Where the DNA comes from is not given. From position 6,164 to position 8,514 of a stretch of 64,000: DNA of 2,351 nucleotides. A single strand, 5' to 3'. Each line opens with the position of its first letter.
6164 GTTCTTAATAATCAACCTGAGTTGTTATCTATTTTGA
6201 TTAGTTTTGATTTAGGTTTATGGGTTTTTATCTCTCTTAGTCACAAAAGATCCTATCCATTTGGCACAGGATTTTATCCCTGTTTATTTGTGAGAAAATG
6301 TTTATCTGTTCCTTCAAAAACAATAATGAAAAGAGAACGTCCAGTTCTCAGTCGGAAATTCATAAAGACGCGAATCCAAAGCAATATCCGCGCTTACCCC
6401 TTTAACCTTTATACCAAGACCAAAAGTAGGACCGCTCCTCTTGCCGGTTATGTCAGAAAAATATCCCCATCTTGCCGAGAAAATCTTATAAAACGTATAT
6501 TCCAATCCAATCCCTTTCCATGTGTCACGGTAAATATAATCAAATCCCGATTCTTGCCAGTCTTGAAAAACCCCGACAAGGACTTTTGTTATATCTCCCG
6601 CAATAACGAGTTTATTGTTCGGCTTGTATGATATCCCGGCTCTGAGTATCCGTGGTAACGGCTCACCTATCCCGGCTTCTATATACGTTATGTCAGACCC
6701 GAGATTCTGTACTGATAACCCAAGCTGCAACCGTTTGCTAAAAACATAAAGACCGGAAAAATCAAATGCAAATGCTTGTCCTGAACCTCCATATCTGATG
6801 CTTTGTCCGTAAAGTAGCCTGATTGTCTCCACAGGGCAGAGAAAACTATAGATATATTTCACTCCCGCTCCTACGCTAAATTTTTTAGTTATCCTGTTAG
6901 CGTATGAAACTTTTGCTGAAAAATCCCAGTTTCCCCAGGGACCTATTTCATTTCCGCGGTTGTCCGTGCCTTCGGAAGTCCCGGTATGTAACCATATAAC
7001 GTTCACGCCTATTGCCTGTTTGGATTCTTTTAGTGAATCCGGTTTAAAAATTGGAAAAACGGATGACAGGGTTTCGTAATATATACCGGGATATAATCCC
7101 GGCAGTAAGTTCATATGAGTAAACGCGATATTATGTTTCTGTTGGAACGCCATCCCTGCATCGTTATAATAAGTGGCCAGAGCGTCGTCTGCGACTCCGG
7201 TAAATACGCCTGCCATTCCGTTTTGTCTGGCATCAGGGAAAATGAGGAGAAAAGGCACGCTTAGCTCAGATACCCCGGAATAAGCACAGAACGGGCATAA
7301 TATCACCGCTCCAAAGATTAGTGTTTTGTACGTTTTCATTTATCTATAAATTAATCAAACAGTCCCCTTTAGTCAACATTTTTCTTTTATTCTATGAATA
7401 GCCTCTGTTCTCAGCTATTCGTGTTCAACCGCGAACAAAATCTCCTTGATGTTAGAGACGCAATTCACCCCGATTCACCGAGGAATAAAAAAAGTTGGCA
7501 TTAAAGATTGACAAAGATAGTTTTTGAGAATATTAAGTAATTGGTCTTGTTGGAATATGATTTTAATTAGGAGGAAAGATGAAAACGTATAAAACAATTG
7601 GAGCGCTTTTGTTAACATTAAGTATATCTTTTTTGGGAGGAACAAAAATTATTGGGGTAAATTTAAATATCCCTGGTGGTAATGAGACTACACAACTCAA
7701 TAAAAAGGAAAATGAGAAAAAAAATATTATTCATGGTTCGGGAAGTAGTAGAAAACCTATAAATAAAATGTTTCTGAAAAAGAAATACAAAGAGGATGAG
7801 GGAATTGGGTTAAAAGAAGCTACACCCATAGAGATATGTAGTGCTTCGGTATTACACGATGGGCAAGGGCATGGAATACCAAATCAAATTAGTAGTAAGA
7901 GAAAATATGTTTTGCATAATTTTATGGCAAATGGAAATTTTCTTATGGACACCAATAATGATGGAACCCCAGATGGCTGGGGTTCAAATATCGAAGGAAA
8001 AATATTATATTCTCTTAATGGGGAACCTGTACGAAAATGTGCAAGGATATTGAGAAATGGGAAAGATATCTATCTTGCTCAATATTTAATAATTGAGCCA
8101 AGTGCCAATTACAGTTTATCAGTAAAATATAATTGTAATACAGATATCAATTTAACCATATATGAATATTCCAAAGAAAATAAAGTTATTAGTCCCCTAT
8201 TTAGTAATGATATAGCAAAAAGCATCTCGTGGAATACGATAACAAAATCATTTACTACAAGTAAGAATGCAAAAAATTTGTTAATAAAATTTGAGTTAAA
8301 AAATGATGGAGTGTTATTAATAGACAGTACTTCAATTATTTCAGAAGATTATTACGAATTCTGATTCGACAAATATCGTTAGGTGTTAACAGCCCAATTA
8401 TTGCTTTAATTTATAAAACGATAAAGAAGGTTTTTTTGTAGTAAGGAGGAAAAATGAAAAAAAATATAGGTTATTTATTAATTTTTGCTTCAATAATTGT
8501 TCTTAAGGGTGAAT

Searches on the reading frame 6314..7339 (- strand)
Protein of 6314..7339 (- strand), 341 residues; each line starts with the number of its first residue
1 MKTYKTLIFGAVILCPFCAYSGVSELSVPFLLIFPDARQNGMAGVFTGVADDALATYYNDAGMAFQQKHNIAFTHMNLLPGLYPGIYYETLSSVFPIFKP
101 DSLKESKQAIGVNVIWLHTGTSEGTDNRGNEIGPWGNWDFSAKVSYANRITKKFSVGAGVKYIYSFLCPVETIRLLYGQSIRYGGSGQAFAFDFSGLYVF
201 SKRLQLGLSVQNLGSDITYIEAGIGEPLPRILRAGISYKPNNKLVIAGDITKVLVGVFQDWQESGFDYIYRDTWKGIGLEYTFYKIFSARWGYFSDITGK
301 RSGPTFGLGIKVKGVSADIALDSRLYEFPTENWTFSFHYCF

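Call 20: search_protein_families(library=pfam, proteins=[window:6314-7339:-], max_evalue=0.001)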
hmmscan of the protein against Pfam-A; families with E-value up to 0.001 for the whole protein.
window:6314-7339:- (341 aa): 1 family
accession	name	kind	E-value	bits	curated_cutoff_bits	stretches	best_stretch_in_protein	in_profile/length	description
PF19572.5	PorV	-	9.8e-13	48.6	27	1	27-256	12-239/243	Type IX secretion system protein PorV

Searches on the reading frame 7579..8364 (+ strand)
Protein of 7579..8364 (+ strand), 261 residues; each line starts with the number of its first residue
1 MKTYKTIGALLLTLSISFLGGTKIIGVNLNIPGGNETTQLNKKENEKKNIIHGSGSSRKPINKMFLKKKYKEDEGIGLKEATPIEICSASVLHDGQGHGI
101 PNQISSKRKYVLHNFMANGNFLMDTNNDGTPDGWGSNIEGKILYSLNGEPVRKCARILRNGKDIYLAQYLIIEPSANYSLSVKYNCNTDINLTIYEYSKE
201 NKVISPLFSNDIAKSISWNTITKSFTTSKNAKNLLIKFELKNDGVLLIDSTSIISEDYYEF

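Call 20: search_protein_families(library=pfam, proteins=[window:7579-8364:+], max_evalue=0.001)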
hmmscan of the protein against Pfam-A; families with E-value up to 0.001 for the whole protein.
window:7579-8364:+ (261 aa): 1 family
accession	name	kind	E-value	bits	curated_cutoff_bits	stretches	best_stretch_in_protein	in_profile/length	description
PF02018.23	CBM_4_9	-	0.00012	22.9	25.9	1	172-242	59-134/136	Carbohydrate binding domain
